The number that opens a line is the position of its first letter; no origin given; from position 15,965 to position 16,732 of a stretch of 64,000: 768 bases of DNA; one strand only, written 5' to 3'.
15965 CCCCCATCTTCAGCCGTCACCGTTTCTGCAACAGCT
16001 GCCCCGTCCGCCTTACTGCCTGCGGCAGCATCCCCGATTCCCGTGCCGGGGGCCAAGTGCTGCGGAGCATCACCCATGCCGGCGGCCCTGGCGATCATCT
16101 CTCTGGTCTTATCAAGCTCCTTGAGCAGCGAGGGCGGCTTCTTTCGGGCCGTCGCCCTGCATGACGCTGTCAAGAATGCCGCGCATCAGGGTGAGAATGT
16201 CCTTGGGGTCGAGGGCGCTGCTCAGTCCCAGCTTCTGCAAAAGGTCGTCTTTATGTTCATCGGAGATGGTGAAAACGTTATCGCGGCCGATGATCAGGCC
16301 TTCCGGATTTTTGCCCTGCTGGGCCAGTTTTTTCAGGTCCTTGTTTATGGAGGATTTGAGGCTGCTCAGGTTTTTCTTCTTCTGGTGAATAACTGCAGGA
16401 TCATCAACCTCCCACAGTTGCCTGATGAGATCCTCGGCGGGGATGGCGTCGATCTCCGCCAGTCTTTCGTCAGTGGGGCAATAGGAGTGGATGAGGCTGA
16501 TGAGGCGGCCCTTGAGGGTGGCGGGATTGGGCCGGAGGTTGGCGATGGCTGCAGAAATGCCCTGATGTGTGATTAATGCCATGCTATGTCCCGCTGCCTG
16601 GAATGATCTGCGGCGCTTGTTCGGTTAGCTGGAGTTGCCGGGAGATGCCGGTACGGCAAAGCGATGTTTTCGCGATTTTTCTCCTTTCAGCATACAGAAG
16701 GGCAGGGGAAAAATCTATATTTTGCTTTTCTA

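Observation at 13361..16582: Unusual multi-domain FGE/SUMF1-family gene, heavily disrupted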

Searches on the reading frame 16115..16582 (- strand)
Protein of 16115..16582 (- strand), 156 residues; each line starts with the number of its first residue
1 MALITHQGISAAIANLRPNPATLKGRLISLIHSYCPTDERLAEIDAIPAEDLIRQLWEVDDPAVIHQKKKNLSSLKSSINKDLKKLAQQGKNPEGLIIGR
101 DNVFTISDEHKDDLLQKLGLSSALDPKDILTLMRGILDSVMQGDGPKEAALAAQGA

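Call 21: search_protein_representatives(protein=window:16115-16582:-)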
Query: 156 residues. Proteins with E-value up to 0.001 (for the whole library): 246; up to 1e-10: 229; up to 1e-30: 16. The best 150 are listed.
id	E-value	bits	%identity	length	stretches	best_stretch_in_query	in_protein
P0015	8.1e-95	330.7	100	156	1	1-156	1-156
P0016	7.3e-80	282.2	89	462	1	1-151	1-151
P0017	6.6e-78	275.8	87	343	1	1-151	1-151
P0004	5.6e-69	246.9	80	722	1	1-152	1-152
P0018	2.2e-52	193.0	62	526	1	1-151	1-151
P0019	5.5e-41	156.1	57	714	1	1-149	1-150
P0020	7.0e-40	152.5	56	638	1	11-145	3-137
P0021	7.8e-39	149.1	53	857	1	1-150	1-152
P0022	3.4e-38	147.1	53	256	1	1-144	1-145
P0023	9.3e-38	145.6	53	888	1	1-145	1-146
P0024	1.4e-36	141.8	56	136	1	13-135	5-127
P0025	4.3e-36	140.2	51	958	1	2-149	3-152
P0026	1.2e-33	132.3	54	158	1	2-120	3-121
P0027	1.0e-32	129.3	48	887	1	2-146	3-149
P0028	5.1e-32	127.0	49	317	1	5-146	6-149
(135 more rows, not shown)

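Call 23: find_encoding_contigs(protein=P0015, flank=3000, max_places=4)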
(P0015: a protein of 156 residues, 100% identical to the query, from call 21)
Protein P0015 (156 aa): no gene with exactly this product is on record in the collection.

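Call 28: find_related_loci(query=A2, collection=genome_contigs, flank=8000)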
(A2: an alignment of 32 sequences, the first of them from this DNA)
Query A2 (128 aa) in genome_contigs; peptide patterns used: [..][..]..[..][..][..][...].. (x = any residue, [..] = any of these).
210 stretches matched a pattern; 141 encode a relative of the query (tblastn E <= 1e-3); the best 80 are kept; 80 distinct loci.
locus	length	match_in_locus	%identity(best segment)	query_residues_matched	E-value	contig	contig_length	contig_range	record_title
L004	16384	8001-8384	91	1-128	1e-76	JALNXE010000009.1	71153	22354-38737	MAG: Desulfobulbaceae bacterium isolate SO_2016_LW3 bin 20 scaffold00559_LW162_2016, whole genome shotgun sequence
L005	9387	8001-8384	91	1-128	2e-76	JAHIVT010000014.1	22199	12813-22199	MAG: Proteobacteria bacterium isolate MM_PC_MetaG.mb.92 MM_PC_MetaG.mb.92_k141_96139, whole genome shotgun sequence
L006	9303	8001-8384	88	1-128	6e-73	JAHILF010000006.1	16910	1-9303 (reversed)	MAG: Proteobacteria bacterium isolate KR13_N2.mb.116 KR13_N2.mb.116_k141_3542, whole genome shotgun sequence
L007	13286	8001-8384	83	1-128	4e-68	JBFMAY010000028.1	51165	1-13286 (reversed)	MAG: Thermodesulfobacteriota bacterium isolate MAG150 MAG150_28, whole genome shotgun sequence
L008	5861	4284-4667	67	1-128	1e-54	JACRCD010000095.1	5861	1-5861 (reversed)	MAG: Deltaproteobacteria bacterium isolate NC_groundwater_1637_Pr3_B-0.1um_54_18 SR-2_scaffold_141_3967226, whole genome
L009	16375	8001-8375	62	1-125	8e-47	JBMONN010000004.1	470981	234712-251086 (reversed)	MAG: Thermodesulfobacteriota bacterium isolate Betzabe_MAG077 MAG077_4, whole genome shotgun sequence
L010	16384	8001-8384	60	1-128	7e-47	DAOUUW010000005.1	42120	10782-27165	MAG TPA_asm: Deltaproteobacteria bacterium isolate CSMAG_833 CSMAG_833_k141_166597_length_42120_cov_32.2785, whole genom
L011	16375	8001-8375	62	1-125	6e-46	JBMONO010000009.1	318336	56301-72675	MAG: Thermodesulfobacteriota bacterium isolate Betzabe_MAG078 MAG078_9, whole genome shotgun sequence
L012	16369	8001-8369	59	1-123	2e-44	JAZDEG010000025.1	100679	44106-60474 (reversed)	MAG: Pseudomonadota bacterium isolate MEGAHIT-group-0.128 k141_6952377, whole genome shotgun sequence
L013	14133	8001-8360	57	2-121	2e-40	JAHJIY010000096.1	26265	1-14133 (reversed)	MAG: Proteobacteria bacterium isolate Modern_marine_rock_biofilm.mb.12 Modern_marine_rock.mb.12_k141_796335, whole genom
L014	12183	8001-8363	52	2-122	6e-38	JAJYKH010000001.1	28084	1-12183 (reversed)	MAG: Deltaproteobacteria bacterium isolate DBS2-1.bin30 NODE_2852_length_28084_cov_1.321494, whole genome shotgun sequen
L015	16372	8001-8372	50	3-126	1e-37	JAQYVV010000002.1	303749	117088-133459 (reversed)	MAG: Desulfurivibrionaceae bacterium isolate SF_100_bin22 SF_100_bin.22.orig_100_contig-145_17, whole genome shotgun seq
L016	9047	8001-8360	54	3-122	9e-37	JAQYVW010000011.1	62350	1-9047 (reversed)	MAG: Desulfurivibrionaceae bacterium isolate SF_100_bin10 SF_100_bin.10.orig_100_contig-145_915, whole genome shotgun se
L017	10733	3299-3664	48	1-122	3e-36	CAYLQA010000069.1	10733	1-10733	MAG TPA_asm: uncultured Desulfobulbia bacterium isolate SRP167671_co2_211 genome assembly, contig: NODE_7879_length_1073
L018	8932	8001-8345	53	7-121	4e-36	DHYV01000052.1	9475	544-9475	MAG TPA_asm: Desulfobulbaceae bacterium UBA5121 UBA5121_contig_12495, whole genome shotgun sequence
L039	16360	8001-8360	48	2-121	1e-30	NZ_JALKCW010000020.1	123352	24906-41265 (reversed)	Hydrosulfovibrio ferrireducens strain CB1MN k141_32, whole genome shotgun sequence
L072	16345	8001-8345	51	3-115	3e-28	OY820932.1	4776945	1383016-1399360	MAG: Smithellaceae bacterium isolate 90efb5c7-b315-4df1-98b9-9b59cc098579 genome assembly, chromosome: 1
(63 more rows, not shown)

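Call 30: search_solved_structures(query=A2, max_evalue=10)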
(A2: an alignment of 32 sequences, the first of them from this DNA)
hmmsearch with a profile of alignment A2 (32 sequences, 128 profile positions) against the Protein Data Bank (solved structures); distinct sequences matched with E-value up to 10: 3.
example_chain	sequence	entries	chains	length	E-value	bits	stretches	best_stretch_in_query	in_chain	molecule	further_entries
1nb0_A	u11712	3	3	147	1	12.3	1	72-108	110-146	hypothetical protein FLJ11149 | RIBOFLAVIN KINASE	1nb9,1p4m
1q9s_A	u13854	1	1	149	1.1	12.3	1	72-108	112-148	hypothetical protein FLJ11149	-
9e78_1o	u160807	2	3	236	1.3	12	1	37-74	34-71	DMIP3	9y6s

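Call 34: search_protein_families(library=pfam, max_evalue=0.01, proteins=[L072:6590-7795:-, L039:5071-7812:-, L072:4759-6354:+, L072:13556-14596:+, L072:14609-15295:+, L072:2979-4664:-])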
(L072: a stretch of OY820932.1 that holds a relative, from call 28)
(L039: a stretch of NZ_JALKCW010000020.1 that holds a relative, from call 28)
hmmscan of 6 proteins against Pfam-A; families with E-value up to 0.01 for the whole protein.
L072:6590-7795:- (401 aa): 0 families

L039:5071-7812:- (913 aa): 3 families
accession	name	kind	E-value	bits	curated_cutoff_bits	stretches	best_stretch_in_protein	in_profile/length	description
PF01131.25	Topoisom_bac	-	9.3e-20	71.4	35.1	1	211-582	47-407/411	DNA topoisomerase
PF01396.24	Zn_ribbon_Top1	-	1.8e-10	40.8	32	1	752-787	3-38/39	Topoisomerase DNA binding C4 zinc finger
PF01751.28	Toprim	-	1.5e-05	25.5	23.1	1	42-131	2-77/96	Toprim domain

L072:4759-6354:+ (531 aa): 2 families
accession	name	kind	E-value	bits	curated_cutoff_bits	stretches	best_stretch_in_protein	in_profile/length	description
PF03631.20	Virul_fac_BrkB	-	1.1e-39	137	33.7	1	46-295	9-258/259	Virulence factor BrkB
PF00027.35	cNMP_binding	-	3.2e-21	75.5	27.5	1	324-408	2-87/89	Cyclic nucleotide-binding domain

L072:13556-14596:+ (346 aa): 5 families
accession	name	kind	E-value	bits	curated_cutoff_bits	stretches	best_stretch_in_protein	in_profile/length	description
PF00107.32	ADH_zinc_N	-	2.1e-28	99.3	31.8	1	183-306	2-127/129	Zinc-binding dehydrogenase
PF08240.17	ADH_N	-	1e-22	80.7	23.5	1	34-132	2-96/104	Alcohol dehydrogenase GroES-like domain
PF13602.12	ADH_zinc_N_2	-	3.8e-08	34.8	27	1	216-334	2-124/134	Zinc-binding dehydrogenase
PF16912.11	Glu_dehyd_C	-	7.3e-07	29.3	34.9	1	171-343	30-208/211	Glucose dehydrogenase C-terminus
PF02826.25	2-Hacid_dh_C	-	0.0033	17.3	25.1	1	171-208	35-71/178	D-isomer specific 2-hydroxyacid dehydrogenase, NAD binding domain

L072:14609-15295:+ (228 aa): 1 family
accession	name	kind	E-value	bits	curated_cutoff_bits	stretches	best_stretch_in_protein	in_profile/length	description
PF01841.26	Transglut_core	-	1e-18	68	23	1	21-137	2-108/108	Transglutaminase-like superfamily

L072:2979-4664:- (561 aa): 1 family
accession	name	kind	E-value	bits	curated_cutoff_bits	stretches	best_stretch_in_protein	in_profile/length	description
PF00496.27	SBP_bac_5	-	3.3e-99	332.9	32.4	1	101-462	2-358/368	Bacterial extracellular solute-binding proteins, family 5 Middle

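Call 35: search_protein_families(library=ncbifam, max_evalue=0.01, proteins=[L072:6590-7795:-])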
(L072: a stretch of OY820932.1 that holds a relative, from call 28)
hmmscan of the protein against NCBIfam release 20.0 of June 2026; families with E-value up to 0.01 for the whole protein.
L072:6590-7795:- (401 aa): 0 families

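Call 37: predict_structure(alignment_id=A2)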
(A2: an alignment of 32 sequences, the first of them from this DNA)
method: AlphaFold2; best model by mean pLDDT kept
length: 128 residues; sequences in the alignment: 32
mean_pLDDT: 88.4   pTM: 0.79
mean pLDDT of the five models: 88.4, 88.3, 88.1, 80.0, 76.6
residues with pLDDT >= 90: 87; 70-90: 29; 50-70: 6; < 50: 6
segments of 3 or more residues with pLDDT < 50: none
pLDDT, mean of each block of 10 residues (from residue 1): 80 93 96 90 92 96 96 97 94 92 91 77 47
secondary structure, 60 per line:
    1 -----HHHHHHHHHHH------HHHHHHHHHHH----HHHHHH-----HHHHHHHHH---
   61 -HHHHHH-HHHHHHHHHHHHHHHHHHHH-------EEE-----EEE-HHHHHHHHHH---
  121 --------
elements in order: H6-16 H23-33 H38-43 H49-57 H62-67 H69-88 E96-98 E104-106 H108-117

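Call 42: fold_search(model_id=the predicted structure, library=pdb)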
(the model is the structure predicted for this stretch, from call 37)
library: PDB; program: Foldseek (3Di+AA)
matches with E <= 10: 72; with E <= 0.001: 0
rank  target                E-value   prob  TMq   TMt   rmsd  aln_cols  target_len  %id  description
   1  1zkw_A                1.9e+00  0.05  0.20  0.08  14.4       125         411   16  Crystal structure of Arg347Ala mutant of botulinum neurotoxin E catalytic domain (released 2005-06-28)
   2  3d3x_B                2.3e+00  0.08  0.21  0.08  12.7        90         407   16  Crystal structure of botulinum neurotoxin serotype E catalytic domain in complex with SNAP-25 substrate peptide (released 2008-07-08)
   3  8csq_L                2.4e+00  0.08  0.29  0.25  11.8       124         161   12  Human mitochondrial small subunit assembly intermediate (State B) (released 2022-12-14)
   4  8rri_AL               2.7e+00  0.07  0.27  0.23  11.2       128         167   16  Human mitochondrial ribosome in complex with antibiotic tigecycline (released 2025-03-12)
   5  1gux_B                3.2e+00  0.04  0.21  0.20  13.3       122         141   11  RB POCKET BOUND TO E7 LXCXE MOTIF (released 1998-12-02)
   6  6ivl_E                3.2e+00  0.03  0.18  0.12  11.3       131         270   17  Crystal structure of a membrane protein L259A (released 2019-11-06)
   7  1zl5_A                3.4e+00  0.05  0.20  0.08  13.0        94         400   15  Crystal structure of Glu335Gln mutant of Clostridium botulinum neurotoxin E catalytic domain (released 2005-07-05)
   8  1zkx_B                3.6e+00  0.04  0.21  0.09  13.3       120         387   16  Crystal structure of Glu158Ala/Thr159Ala/Asn160Ala- a triple mutant of Clostridium botulinum neurotoxin E catalytic do (released 2005-07-05)
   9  1t3c_A                3.6e+00  0.02  0.16  0.07  14.5       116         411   15  Clostridium botulinum type E catalytic domain E212Q mutant (released 2004-06-29)
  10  7pnt_L                4.2e+00  0.04  0.25  0.20  12.2       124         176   14  Assembly intermediate of mouse mitochondrial ribosome small subunit without mS37 in complex with RbfA and Tfb1m (released 2022-06-15)
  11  7b5t_A                4.5e+00  0.03  0.17  0.13  13.9       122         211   13  S. agalactiae BusR transcription factor (released 2021-08-11)
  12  6ivp_B                4.5e+00  0.03  0.20  0.13  10.9       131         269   15  Crystal structure of a membrane protein P262A (released 2019-11-06)
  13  1zl6_A                4.5e+00  0.02  0.16  0.07  13.4       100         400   13  Crystal structure of Tyr350Ala mutant of Clostridium botulinum neurotoxin E catalytic domain (released 2005-06-28)
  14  1t3a_A                4.7e+00  0.04  0.20  0.08  12.9        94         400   15  Crystal structure of Clostridium botulinum neurotoxin type E catalytic domain (released 2004-06-29)
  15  1zn3_B                4.7e+00  0.04  0.20  0.09  12.9        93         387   18  Crystal structure of Glu335Ala mutant of Clostridium botulinum neurotoxin type E (released 2005-07-05)
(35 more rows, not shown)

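Call 48: find_encoding_contigs(protein=P0182, flank=10000, max_places=3)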
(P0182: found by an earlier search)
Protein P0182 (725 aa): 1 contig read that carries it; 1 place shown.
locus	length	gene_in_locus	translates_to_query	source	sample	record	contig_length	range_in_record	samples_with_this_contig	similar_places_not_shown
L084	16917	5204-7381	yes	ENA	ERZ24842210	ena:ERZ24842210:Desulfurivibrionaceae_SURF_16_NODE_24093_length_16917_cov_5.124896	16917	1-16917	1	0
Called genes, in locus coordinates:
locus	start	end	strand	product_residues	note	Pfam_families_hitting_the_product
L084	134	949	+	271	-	PF00633:HHH (faint), PF12836:HHH_3, PF14520:HHH_5 (faint), PF17941:PP_kinase_C_1, PF13091:PLDc_2, PF00614:PLDc (weak)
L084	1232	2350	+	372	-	PF13414:TPR_11, PF07719:TPR_2 (weak), PF13181:TPR_8 (weak), PF00515:TPR_1 (weak), PF13489:Methyltransf_23 (weak), PF08241:Methyltransf_11, PF08242:Methyltransf_12, PF13649:Methyltransf_25, +14 more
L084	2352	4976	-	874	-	PF01131:Topoisom_bac, PF01396:Zn_ribbon_Top1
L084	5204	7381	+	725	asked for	PF03781:FGE-sulfatase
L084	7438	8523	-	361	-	PF00465:Fe-ADH (weak), PF13685:Fe-ADH_2, PF01761:DHQ_synthase, PF24621:DHQS_C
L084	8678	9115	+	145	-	PF10771:DUF2582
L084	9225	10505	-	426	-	PF14306:PUA_2, PF01747:ATP-sulfurylase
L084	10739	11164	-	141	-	PF03646:FlaG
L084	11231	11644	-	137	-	PF05400:FliT (weak)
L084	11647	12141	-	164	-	PF02561:FliS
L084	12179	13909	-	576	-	PF02465:FliD_N, PF07196:Flagellin_IN, PF07195:FliD_C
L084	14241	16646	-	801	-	PF00669:Flagellin_N, PF07196:Flagellin_IN (weak), PF00700:Flagellin_C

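Call 61: fold_search(model_id=the predicted structure, library=viral)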
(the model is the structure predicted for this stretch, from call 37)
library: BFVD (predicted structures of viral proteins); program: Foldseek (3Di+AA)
matches with E <= 10: 82; with E <= 0.001: 0
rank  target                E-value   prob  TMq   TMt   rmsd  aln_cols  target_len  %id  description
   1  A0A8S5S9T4            5.2e-01  0.11  0.17  0.17  13.8        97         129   16  Uncharacterized protein [Phage sp. ctGns7]
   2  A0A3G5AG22            5.2e-01  0.11  0.22  0.20  16.4       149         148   11  Uncharacterized protein [Solivirus sp.]
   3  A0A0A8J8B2            8.1e-01  0.14  0.26  0.30   9.5       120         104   12  Uncharacterized protein [Ralstonia phage RSL2]
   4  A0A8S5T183            1.1e+00  0.08  0.21  0.17  16.2       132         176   16  DNA-packaging protein small subunit [Myoviridae sp. ctp4Q36]
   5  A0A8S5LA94            1.1e+00  0.06  0.19  0.14  16.7       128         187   10  Uncharacterized protein [Myoviridae sp. ctPuP5]
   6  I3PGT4                1.3e+00  0.13  0.25  0.14  15.3       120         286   15  DNA primase [Xanthomonas phage vB_XveM_DIBBI]
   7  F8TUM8                1.9e+00  0.04  0.18  0.13  17.4       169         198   11  (no name in the UniProt tables at hand)
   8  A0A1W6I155            2.0e+00  0.06  0.18  0.20  12.6        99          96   20  Putative DNA-binding protein [Sulfolobus polyhedral virus 1]
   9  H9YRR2                2.2e+00  0.06  0.14  0.16  11.7        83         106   19  (no name in the UniProt tables at hand)
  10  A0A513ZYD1            2.5e+00  0.10  0.25  0.09  13.7       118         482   14  Replicative helicase [Pantoea phage vB_PagM_AAM37]
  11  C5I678                2.5e+00  0.04  0.21  0.11  20.7       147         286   10  Structural protein [Staphylococcus phage phiPVL-CN125]
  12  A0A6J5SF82            2.6e+00  0.09  0.27  0.22   9.9       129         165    8  Terminase small subunit [uncultured Caudovirales phage]
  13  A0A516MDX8            2.6e+00  0.08  0.29  0.21  10.7       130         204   15  (no name in the UniProt tables at hand)
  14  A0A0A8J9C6            2.8e+00  0.08  0.23  0.27  10.8       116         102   11  Uncharacterized protein [Ralstonia phage RSL2]
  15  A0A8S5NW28            3.1e+00  0.11  0.30  0.37   8.9       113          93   16  Z DNA-binding protein [Siphoviridae sp. ctTnV63]
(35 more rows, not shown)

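Call 64: find_encoding_contigs(protein=P0164, flank=10000, max_places=3)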
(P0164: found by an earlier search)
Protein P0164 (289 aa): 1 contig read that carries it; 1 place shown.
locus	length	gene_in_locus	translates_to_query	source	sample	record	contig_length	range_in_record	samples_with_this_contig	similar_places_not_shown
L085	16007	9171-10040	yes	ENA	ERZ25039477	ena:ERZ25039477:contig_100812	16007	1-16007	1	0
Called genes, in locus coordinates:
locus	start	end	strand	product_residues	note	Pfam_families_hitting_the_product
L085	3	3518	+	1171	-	?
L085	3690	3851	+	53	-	-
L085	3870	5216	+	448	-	PF08450:SGL (faint), PF01436:NHL (faint), PF24684:Vgb_lyase (weak)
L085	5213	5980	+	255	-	-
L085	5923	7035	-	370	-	PF02607:B12-binding_2, PF02310:B12-binding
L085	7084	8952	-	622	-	PF01131:Topoisom_bac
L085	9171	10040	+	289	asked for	-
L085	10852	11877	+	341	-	-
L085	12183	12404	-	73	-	-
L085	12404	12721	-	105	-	-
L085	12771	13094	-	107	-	-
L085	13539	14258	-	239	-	-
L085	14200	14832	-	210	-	-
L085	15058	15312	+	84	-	-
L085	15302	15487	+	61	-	PF02452:PemK_toxin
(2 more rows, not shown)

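Call 67: search_protein_families(library=pfam, alignment_id=A2, max_evalue=5)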
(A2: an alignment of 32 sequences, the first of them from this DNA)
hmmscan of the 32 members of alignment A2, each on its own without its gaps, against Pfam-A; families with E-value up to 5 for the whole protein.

A. member 1, seq(128 aa): 2 families
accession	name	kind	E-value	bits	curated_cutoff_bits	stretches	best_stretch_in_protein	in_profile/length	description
PF08967.16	ENCP4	-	0.14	12.8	31.4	1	71-111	3-43/81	Putative type 4B encapsulin shell protein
PF02295.23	z-alpha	-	0.14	12.7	21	1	50-91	7-50/67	Adenosine deaminase z-alpha domain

B. families by the number of members that match (of 32 scanned): 29 families (the first 25 are shown)
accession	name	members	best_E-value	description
PF08967.16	ENCP4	14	0.0023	Putative type 4B encapsulin shell protein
PF08700.17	VPS51_Exo84_N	3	0.015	Vps51/EXO84/COG1 N-terminal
PF13250.11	DUF4041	2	0.0027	Domain of unknown function (DUF4041)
PF20878.2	REST_helical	2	0.015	Helical region in REST corepressor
PF06977.17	SdiA-regulated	2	0.025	SdiA-regulated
PF02295.23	z-alpha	2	0.029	Adenosine deaminase z-alpha domain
PF22645.1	GKRP_SIS_N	2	0.11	Glucokinase regulatory protein N-terminal SIS domain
PF03978.18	Borrelia_REV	1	0.014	Borrelia burgdorferi REV protein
PF15647.12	Tox-REase-3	1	0.015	Restriction endonuclease fold toxin 3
PF17236.8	SU10_MCP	1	0.02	SU10 major capsid protein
PF00833.23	Ribosomal_S17e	1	0.025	Ribosomal S17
PF24611.2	Spectrin_Anc-1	1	0.026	Nuclear anchorage protein 1, spectrin-like repeat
PF06120.16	Phage_HK97_TLTM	1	0.026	Tail length tape measure protein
PF13867.11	SAP30_Sin3_bdg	1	0.036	Sin3 binding region of histone deacetylase complex subunit SAP30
PF07803.16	GSG-1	1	0.042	GSG1-like protein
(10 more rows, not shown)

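Call 90: search_protein_families(library=padloc, max_evalue=0.01, proteins=[L072:6590-7795:-])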
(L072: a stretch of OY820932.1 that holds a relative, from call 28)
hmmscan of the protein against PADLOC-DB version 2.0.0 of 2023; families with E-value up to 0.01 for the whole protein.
L072:6590-7795:- (401 aa): 1 family
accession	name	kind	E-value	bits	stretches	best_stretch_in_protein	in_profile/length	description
PDLC03871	LmuC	-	0.0086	14.1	0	55-119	49-113/156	-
